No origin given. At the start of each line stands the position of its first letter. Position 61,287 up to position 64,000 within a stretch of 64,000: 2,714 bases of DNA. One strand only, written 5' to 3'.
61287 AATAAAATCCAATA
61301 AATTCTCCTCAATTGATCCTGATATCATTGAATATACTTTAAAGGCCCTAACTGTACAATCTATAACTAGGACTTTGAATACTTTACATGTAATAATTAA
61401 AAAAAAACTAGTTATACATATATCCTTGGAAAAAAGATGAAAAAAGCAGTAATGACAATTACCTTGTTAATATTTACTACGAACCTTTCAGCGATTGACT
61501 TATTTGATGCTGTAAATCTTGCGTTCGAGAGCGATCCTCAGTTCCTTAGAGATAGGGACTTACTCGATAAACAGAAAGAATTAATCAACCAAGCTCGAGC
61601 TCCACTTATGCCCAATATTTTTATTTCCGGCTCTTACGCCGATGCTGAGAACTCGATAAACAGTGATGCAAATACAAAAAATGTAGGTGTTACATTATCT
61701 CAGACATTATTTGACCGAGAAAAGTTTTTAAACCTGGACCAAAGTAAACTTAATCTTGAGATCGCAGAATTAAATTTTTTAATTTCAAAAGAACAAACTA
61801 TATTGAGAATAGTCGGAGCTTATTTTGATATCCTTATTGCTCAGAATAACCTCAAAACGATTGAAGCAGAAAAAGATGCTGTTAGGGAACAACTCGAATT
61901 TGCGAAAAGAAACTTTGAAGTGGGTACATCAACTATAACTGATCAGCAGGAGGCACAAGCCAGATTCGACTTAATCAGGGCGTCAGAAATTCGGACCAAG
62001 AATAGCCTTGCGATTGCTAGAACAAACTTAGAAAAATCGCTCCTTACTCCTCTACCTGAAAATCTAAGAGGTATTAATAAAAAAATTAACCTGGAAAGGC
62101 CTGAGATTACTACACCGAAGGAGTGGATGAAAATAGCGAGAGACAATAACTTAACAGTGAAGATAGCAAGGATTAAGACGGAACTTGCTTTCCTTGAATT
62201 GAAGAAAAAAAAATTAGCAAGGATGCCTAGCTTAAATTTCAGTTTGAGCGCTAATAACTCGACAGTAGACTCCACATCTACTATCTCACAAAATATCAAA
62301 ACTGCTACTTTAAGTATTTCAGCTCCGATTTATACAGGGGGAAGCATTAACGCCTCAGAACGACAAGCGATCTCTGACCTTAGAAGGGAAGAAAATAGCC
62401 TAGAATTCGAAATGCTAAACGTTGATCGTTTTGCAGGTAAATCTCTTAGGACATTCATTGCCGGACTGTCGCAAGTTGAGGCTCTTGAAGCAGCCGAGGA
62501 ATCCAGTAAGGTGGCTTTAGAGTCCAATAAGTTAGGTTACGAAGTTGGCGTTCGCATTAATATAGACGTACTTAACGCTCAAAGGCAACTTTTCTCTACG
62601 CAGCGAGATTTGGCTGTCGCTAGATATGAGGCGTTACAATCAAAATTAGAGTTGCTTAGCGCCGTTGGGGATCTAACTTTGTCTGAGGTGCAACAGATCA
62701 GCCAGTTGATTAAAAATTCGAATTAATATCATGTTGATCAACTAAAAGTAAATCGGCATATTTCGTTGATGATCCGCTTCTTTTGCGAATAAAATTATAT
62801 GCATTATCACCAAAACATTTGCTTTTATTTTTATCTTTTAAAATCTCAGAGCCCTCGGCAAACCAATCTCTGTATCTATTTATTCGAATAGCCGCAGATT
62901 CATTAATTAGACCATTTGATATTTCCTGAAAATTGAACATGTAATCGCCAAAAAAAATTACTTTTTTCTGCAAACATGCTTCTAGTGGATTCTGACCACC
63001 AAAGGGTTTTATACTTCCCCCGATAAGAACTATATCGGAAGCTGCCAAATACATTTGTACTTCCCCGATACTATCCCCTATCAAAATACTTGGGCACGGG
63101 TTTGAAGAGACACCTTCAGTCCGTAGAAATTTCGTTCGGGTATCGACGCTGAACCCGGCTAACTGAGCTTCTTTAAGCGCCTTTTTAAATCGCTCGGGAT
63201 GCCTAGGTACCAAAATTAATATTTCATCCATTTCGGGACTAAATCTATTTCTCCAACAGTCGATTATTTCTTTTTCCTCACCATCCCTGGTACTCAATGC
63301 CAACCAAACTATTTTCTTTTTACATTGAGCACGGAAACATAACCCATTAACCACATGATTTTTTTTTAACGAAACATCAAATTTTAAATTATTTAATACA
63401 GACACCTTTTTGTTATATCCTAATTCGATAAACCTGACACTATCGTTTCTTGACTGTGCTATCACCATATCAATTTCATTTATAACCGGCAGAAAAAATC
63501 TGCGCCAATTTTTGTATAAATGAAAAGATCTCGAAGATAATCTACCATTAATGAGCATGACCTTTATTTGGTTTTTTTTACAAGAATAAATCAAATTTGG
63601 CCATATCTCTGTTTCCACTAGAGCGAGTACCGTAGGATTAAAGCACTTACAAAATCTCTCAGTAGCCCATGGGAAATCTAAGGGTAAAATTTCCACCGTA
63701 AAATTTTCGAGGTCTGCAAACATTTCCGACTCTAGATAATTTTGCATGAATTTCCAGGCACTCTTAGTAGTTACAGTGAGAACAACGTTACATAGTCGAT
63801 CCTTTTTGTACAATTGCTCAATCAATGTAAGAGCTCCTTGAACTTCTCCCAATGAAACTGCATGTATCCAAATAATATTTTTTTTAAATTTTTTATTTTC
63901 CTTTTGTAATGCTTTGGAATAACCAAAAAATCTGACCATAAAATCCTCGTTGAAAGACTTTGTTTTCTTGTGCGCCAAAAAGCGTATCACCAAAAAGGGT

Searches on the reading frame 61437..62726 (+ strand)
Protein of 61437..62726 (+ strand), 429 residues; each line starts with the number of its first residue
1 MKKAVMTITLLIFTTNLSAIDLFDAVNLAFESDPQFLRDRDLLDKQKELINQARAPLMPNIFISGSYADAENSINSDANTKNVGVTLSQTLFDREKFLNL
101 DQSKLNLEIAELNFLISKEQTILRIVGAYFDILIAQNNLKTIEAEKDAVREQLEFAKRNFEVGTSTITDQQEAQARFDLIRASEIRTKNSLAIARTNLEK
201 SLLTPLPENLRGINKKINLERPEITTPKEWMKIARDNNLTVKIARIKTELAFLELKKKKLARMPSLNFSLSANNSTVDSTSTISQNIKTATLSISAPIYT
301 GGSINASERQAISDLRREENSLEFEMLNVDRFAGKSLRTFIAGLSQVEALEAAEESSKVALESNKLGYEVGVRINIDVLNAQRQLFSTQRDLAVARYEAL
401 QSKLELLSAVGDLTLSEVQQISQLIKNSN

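Call 76: search_protein_families(library=pfam, proteins=[window:61437-62726:+], max_evalue=0.001)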
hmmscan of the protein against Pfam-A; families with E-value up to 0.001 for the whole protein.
window:61437-62726:+ (429 aa): 1 family
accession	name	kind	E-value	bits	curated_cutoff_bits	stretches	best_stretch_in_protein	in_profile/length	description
PF02321.23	OEP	-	2e-51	174.9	22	2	24-201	3-185/187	Outer membrane efflux protein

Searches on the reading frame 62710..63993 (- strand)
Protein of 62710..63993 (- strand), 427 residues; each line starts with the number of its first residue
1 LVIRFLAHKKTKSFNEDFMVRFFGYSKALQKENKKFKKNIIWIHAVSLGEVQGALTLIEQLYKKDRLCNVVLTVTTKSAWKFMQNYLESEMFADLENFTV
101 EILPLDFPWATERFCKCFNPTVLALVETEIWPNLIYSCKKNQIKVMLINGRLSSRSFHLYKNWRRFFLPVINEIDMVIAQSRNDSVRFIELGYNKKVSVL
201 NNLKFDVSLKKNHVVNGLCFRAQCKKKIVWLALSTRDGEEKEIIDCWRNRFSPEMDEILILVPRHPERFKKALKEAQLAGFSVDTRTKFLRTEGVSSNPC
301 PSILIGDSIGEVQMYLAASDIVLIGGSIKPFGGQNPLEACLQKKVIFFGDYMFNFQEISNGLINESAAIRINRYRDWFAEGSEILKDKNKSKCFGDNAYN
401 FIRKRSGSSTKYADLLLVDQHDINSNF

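Call 76: search_protein_families(library=pfam, proteins=[window:62710-63993:-], max_evalue=0.001)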
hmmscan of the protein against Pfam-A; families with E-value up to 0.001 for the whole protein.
window:62710-63993:- (427 aa): 1 family
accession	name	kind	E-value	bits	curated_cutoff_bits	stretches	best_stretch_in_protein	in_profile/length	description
PF04413.22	Glycos_transf_N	-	2.5e-52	177.5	23.9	1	34-207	16-179/179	3-Deoxy-D-manno-octulosonic-acid transferase (kdotransferase)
